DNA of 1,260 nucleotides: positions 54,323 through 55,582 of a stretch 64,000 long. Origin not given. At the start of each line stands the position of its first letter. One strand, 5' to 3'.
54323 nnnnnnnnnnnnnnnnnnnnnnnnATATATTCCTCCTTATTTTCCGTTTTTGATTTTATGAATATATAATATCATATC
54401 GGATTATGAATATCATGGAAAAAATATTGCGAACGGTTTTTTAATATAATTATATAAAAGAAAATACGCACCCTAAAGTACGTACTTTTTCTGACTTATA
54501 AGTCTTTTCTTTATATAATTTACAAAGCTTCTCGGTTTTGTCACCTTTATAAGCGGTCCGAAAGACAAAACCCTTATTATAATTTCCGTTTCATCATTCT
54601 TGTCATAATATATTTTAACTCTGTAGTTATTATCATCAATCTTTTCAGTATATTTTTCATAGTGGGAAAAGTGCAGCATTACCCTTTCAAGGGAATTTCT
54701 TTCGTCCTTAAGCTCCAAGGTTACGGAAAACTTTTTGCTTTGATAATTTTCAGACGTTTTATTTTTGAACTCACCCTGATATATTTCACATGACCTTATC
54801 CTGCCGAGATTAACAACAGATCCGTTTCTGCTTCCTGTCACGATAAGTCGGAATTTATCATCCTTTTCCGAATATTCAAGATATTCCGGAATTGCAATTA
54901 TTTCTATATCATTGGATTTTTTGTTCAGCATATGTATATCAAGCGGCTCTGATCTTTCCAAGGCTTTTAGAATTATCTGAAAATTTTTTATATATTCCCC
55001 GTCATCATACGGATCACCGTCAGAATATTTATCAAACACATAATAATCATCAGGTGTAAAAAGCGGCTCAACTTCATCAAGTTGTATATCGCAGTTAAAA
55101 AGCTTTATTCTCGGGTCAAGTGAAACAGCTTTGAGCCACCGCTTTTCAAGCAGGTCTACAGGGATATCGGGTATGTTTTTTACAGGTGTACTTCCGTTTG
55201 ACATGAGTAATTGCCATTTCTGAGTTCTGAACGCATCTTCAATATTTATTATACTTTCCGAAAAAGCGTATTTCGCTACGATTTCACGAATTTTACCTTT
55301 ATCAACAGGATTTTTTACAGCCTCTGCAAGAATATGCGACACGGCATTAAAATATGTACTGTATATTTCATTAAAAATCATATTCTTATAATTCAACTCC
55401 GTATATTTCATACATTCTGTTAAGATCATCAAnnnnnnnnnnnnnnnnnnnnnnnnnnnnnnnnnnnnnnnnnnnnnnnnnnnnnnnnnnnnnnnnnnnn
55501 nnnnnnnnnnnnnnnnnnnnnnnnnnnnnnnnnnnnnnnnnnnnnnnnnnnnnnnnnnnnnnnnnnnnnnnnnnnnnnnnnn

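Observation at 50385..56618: A pair of WYL-domain regulator-like genes is joined co-directionally to the Hen1-Pnkp RNA repair cassette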

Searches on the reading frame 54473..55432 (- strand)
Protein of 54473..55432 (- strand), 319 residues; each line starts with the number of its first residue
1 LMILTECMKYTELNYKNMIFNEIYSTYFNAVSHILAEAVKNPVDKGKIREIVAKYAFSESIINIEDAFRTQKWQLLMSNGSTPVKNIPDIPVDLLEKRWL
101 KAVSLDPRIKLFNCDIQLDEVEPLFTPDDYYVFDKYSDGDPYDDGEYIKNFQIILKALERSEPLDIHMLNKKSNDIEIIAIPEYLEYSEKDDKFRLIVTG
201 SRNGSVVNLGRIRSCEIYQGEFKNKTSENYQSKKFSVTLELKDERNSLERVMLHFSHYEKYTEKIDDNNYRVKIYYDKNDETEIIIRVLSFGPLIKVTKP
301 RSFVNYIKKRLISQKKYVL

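Call 3: search_protein_families(library=pfam, proteins=[window:54473-55432:-], max_evalue=0.01)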
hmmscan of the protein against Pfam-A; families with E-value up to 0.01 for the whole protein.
window:54473-55432:- (319 aa): 0 families

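Call 5: search_protein_families(library=ncbifam, proteins=[window:54473-55381:-], max_evalue=1)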
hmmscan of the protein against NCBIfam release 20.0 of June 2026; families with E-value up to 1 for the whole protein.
window:54473-55381:- (302 aa): 1 family
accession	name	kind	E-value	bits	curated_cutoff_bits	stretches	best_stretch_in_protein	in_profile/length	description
NF005579.0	PRK07274.1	equivalog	0.064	13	169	1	28-86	54-110/131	single-stranded DNA-binding protein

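Call 6: search_protein_families(library=pfam, proteins=[window:54473-55381:-], max_evalue=10)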
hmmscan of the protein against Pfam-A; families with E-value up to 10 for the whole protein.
window:54473-55381:- (302 aa): 0 families

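Call 7: search_protein_families(library=padloc, proteins=[window:54473-55381:-], max_evalue=1)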
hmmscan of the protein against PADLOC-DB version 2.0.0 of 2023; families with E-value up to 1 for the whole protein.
window:54473-55381:- (302 aa): 1 family
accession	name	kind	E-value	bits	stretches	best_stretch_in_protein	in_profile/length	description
PDLC01652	WYL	-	3.2e-05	22.3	1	127-294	13-158/162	"CAS-I,CAS-II,CAS-III,CAS-IV,CAS-V,CAS-VI; associated_signaling"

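Call 37: search_solved_structures(query=A1, max_evalue=1, show_alignments=2)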
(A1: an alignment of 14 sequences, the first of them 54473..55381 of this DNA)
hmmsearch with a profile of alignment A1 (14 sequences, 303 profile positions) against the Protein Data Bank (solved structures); distinct sequences matched with E-value up to 1: 0.

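Call 39: find_homologous_proteins(query=window:54473-55381:-)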
Query window:54473-55381:- (302 aa): 6155 proteins with E <= 0.001 among 6801 candidates; the best 120 are listed.
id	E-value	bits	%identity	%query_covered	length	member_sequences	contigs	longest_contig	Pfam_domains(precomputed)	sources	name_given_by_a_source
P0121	6.2e-195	664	100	100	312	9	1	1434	-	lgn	-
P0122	4.1e-157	540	78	100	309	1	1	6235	-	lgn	-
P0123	4.8e-154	530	77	100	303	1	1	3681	-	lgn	-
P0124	5.0e-124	431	62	99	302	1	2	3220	-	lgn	-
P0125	1.8e-118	413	60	100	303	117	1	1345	-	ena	-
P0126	4.5e-115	402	58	100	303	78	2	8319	-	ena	-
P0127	8.5e-113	394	59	100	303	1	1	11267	-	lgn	-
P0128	7.0e-112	391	58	99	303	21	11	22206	-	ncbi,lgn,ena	-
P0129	3.0e-111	389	57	100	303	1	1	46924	-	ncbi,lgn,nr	ncbi:MAG: WYL domain-containing protein [Clostridia bacterium]|nr:WYL domain-containing protein [Clo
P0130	6.7e-111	388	56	100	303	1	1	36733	-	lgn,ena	-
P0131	1.1e-110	388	57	100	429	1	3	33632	PF25583.2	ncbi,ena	-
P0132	2.0e-110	387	59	99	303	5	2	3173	-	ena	-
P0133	3.4e-110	386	56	100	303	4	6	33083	-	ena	-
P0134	3.0e-109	383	55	100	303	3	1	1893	-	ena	-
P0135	3.5e-109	383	56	100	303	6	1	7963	PF25583.2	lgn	-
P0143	2.3e-106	373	56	98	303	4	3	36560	PF25583.2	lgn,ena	-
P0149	6.3e-105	369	56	99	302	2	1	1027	PF25583.2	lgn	-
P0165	6.9e-104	365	55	99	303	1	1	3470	PF25583.2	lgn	-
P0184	2.9e-103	363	55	99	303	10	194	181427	-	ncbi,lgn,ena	-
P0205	1.6e-102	361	54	99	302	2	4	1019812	-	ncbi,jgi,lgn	ncbi:MAG: WYL domain-containing protein [Saccharofermentanales bacterium]|jgi:hypothetical protein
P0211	2.7e-102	360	54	100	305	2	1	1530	PF25583.2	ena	-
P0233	1.5e-101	358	53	100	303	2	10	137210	-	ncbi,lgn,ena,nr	ncbi:MAG: WYL domain-containing protein [Clostridia bacterium]|nr:WYL domain-containing protein [Clo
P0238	2.0e-101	357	53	99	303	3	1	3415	PF25583.2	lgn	-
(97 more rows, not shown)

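Call 44: find_encoding_contigs(protein=P0184, flank=8000, max_places=4)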
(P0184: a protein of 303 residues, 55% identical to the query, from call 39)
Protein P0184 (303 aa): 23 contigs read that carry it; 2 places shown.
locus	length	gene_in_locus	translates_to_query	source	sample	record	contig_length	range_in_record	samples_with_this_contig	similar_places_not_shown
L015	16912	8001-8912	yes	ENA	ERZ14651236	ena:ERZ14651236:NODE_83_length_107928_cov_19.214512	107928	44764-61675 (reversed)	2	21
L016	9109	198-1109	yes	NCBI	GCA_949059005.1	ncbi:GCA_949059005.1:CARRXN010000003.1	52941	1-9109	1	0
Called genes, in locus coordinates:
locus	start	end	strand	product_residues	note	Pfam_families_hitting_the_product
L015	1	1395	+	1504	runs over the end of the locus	PF16499:Melibiase_2, PF16990:CBM_35 (weak), PF16499:Melibiase_2, PF17801:Melibiase_C, PF08305:NPCBM, PF07532:Big_4 (weak), PF07554:FIVAR (faint)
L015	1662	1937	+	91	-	PF04014:MazE_antitoxin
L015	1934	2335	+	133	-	PF01850:PIN (faint), PF10130:PIN_2 (faint), PF13470:PIN_3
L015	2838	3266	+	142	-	PF00572:Ribosomal_L13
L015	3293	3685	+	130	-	PF00380:Ribosomal_S9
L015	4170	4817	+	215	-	PF00583:Acetyltransf_1, PF13508:Acetyltransf_7 (weak)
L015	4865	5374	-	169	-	PF00440:TetR_N (weak), PF14278:TetR_C_8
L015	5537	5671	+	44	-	-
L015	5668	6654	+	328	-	PF20434:BD-FAE, PF07859:Abhydrolase_3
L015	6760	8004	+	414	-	-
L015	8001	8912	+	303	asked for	-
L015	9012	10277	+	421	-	PF01139:RtcB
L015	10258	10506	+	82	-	PF10127:RlaP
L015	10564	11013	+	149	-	PF10127:RlaP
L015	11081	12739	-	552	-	PF00365:PFK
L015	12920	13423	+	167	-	PF03449:GreA_GreB_N, PF01272:GreA_GreB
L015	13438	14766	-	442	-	PF00392:GntR, PF00155:Aminotran_1_2 (faint)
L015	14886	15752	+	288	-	PF08543:Phos_pyr_kin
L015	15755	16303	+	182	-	PF07155:ECF-ribofla_trS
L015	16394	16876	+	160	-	PF06695:Sm_multidrug_ex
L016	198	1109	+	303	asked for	-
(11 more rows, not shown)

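Call 45: find_encoding_contigs(protein=P0205, flank=8000, max_places=3)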
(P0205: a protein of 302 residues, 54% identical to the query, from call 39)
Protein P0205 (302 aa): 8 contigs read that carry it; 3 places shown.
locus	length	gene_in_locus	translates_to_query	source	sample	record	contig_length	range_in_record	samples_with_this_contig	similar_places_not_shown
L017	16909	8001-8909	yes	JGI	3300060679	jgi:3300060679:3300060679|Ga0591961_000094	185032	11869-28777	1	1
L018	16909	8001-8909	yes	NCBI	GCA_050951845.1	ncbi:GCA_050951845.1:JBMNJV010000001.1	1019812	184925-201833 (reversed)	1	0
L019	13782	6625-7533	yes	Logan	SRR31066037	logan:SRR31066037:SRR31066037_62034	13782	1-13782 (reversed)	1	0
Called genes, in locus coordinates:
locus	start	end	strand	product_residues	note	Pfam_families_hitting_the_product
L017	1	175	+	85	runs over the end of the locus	-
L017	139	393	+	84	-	-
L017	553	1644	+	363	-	PF17761:DUF1016_N, PF06250:YhcG_C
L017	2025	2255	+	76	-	-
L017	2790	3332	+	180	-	-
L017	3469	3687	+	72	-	-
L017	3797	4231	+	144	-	-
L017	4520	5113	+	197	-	PF13338:AbiEi_4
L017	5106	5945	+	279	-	PF08843:AbiEii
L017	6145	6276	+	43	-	PF14267:DUF4357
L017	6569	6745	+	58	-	-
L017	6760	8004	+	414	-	PF13280:WYL (weak)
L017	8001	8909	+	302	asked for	-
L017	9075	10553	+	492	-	PF11443:DUF2828, PF25043:DUF7788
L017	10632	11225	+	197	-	-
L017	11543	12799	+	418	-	PF04326:SLFN_AlbA_2, PF13749:HATPase_c_4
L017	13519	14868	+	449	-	PF04326:SLFN_AlbA_2, PF13749:HATPase_c_4, PF13412:HTH_24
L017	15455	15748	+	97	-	PF08797:HIRAN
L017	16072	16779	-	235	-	PF00857:Isochorismatase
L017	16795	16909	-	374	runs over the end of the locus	PF00899:ThiF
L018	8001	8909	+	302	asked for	-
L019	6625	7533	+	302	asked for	-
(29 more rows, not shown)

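Call 49: find_encoding_contigs(protein=P0233, flank=7000, max_places=3)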
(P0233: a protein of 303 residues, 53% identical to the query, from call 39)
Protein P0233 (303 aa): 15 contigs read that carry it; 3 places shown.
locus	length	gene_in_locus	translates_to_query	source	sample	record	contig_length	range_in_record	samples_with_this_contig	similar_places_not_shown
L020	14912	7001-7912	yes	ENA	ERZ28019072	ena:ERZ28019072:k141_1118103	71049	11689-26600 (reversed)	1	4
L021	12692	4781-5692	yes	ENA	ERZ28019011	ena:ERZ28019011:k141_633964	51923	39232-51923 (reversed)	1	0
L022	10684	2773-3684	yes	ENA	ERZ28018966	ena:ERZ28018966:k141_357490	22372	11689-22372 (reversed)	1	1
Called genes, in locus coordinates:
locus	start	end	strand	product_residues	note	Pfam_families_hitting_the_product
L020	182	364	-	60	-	-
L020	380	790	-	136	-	-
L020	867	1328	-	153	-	-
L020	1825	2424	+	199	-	PF04073:tRNA_edit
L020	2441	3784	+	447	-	PF04632:FUSC, PF06081:ArAE_1, PF13515:FUSC_2, PF08282:Hydrolase_3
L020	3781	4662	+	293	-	PF01734:Patatin, PF19890:DUF6363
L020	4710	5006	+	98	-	-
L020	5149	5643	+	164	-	-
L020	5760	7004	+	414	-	PF13280:WYL (weak)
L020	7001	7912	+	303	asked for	-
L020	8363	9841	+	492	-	PF11443:DUF2828, PF25043:DUF7788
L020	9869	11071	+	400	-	PF01139:RtcB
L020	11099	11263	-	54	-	-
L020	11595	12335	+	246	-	PF05013:FGase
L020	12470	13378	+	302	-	PF13166:AAA_13 (weak), PF00005:ABC_tran (faint), PF13175:AAA_15, PF13304:AAA_21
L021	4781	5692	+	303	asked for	-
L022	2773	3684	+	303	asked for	-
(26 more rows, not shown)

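Call 51: find_related_loci(query=A4, collection=metagenome_contigs, flank=8000)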
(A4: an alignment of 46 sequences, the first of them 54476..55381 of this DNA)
Query A4 (302 aa) in metagenome_contigs; peptide patterns used: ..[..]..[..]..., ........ (x = any residue, [..] = any of these).
600 stretches matched a pattern (row limit reached: there are more); 550 encode a relative of the query (tblastn E <= 1e-3); the best 80 are kept; 80 distinct loci.
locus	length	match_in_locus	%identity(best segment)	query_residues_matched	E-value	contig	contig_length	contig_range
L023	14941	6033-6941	98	1-302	0e+0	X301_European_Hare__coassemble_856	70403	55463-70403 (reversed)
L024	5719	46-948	55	1-300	4e-116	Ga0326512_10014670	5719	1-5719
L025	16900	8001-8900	54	1-299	1e-110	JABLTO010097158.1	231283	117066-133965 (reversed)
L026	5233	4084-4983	54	1-299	8e-110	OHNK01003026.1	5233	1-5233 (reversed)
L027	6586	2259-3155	57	1-298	1e-109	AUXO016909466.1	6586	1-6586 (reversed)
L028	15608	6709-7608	54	1-299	1e-109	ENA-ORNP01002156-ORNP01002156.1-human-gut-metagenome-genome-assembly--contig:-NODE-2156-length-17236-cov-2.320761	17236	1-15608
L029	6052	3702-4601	54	1-299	1e-109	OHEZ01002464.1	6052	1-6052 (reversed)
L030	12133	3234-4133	54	1-299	4e-109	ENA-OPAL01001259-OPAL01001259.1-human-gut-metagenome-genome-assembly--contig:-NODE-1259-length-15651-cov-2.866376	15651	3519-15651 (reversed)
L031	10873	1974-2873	54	1-299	2e-109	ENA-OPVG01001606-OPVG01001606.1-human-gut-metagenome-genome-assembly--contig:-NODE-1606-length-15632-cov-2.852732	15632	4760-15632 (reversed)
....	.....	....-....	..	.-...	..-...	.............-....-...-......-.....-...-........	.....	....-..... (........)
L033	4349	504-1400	53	1-298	8e-110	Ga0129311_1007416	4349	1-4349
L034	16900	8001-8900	54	1-299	3e-109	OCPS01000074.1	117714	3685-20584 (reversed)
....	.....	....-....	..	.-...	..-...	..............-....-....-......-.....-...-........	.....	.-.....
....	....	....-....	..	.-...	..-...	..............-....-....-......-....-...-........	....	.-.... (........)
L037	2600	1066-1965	54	1-299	4e-113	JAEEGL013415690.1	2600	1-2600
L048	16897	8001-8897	54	1-298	4e-106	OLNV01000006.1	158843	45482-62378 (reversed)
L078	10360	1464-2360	52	1-298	3e-103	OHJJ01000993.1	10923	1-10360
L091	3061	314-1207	51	1-298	5e-105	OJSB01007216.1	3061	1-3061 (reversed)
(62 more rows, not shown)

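Call 54: predict_structure(alignment_id=A4)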
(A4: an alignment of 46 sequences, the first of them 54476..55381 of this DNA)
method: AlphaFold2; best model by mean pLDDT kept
length: 302 residues; sequences in the alignment: 46
mean_pLDDT: 77.6   pTM: 0.47
mean pLDDT of the five models: 77.6, 75.5, 74.7, 72.9, 72.4
residues with pLDDT >= 90: 52; 70-90: 175; 50-70: 56; < 50: 19
segments of 3 or more residues with pLDDT < 50: 1-6, 184-186, 208-214
pLDDT, mean of each block of 10 residues (from residue 1): 48 77 77 81 65 61 54 69 84 81 81 60 88 94 89 84 87 85 63 91 62 60 88 85 87 90 87 88 88 80 50
secondary structure, 60 per line:
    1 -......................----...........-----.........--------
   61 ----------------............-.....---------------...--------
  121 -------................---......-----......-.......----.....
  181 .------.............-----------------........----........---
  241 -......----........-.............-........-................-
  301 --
elements in order: H2-23 H28-38 H44-52 H77-88 H90-94 H128-143 E147-152 E158-163 E165-171 E176-181 E188-191 E195-200 E218-225 H230-237 E242-247 E252-259 H261-273 E278-282 H284-299

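Call 62: search_protein_families(library=pfam, proteins=[L078:3622-4980:+, L078:5896-6825:+, L078:2687-3337:-, L091:1473-2903:-, P0135, L017:9075-10553:+, L015:10258-10506:+, L015:10564-11013:+, L048:11199-12710:+], max_evalue=0.01)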
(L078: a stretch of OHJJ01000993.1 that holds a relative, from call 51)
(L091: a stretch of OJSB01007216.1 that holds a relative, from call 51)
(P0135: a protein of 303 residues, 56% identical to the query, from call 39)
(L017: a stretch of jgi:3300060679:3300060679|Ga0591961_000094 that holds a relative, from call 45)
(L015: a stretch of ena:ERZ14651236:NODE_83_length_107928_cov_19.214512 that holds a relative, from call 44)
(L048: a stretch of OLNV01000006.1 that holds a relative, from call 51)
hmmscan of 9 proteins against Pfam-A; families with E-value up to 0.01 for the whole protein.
L078:3622-4980:+ (452 aa): 4 families
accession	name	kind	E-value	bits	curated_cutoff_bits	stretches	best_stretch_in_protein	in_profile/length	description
PF13173.12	AAA_14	-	7.3e-23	81.4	27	1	21-155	2-128/129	AAA domain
PF13635.12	DUF4143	-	6.3e-18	65.5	28.1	1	230-405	3-160/160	Domain of unknown function (DUF4143)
PF13401.12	AAA_22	-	0.00031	21.5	27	1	20-112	4-104/130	AAA domain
PF23872.1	DUF7227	-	0.0037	17.3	27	1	328-384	70-127/223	Domain of unknown function (DUF7227)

L078:5896-6825:+ (309 aa): 1 family
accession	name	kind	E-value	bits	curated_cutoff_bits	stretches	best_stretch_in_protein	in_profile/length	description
PF01699.29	Na_Ca_ex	-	8.4e-66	221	24.9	2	4-145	2-150/151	Sodium/calcium exchanger protein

L078:2687-3337:- (216 aa): 1 family
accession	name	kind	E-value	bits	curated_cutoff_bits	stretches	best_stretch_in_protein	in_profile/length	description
PF12995.12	DUF3879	-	2.5e-50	171.1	27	1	20-199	15-181/181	Domain of unknown function, E. rectale Gene description (DUF3879)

L091:1473-2903:- (476 aa): 5 families
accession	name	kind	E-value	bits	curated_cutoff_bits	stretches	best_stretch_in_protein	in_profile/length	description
PF00589.27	Phage_integrase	-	1e-29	103.9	27.1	1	249-454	2-170/172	Phage integrase family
PF14659.12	Phage_int_SAM_3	-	1.5e-10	41.6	22.6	1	69-124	2-57/58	Phage integrase, N-terminal SAM-like domain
PF13443.12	HTH_26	-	3.5e-07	30.8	22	1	141-196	2-59/63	Cro/C1-type HTH DNA-binding domain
PF01381.28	HTH_3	-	6.9e-05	23.2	23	1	146-192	6-53/55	Helix-turn-helix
PF12319.13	TryThrA_C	-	0.0065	16.4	22.8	0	332-372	15-55/216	Tryptophan-Threonine-rich plasmodium antigen C terminal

P0135 (303 aa): 1 family
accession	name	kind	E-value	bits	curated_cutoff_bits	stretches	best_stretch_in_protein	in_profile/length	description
PF25583.1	WCX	-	1.2e-05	26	23.9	1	239-297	21-74/76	WCX domain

L017:9075-10553:+ (492 aa): 2 families
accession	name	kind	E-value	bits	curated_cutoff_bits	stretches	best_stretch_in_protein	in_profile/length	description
PF25043.1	DUF7788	-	1.8e-42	145.5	27.1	1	293-465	1-180/221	Domain of unknown function (DUF7788)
PF11443.14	DUF2828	-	3.3e-35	122.2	29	2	14-115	1-114/405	Domain of unknown function (DUF2828)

L015:10258-10506:+ (82 aa): 3 families
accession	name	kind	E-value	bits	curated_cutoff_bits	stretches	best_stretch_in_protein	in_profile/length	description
PF10127.15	RlaP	-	8.1e-36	124.4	23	1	1-82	1-82/249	RNA repair pathway DNA polymerase beta family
PF18765.7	Polbeta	-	0.0019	18.8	26.9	1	11-64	5-57/93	Polymerase beta, Nucleotidyltransferase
PF01909.29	NTP_transf_2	-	0.0072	17.1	21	1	18-64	13-62/93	Nucleotidyltransferase domain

L015:10564-11013:+ (149 aa): 1 family
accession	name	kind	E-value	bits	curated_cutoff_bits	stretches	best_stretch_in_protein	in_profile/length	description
PF10127.15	RlaP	-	1.7e-36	126.6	23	1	2-144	105-248/249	RNA repair pathway DNA polymerase beta family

L048:11199-12710:+ (504 aa): 2 families
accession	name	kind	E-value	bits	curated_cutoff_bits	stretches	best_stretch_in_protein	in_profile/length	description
PF25043.1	DUF7788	-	1.6e-39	135.9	27.1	1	293-485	3-186/221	Domain of unknown function (DUF7788)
PF11443.14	DUF2828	-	8.8e-37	127.4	29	2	129-280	212-393/405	Domain of unknown function (DUF2828)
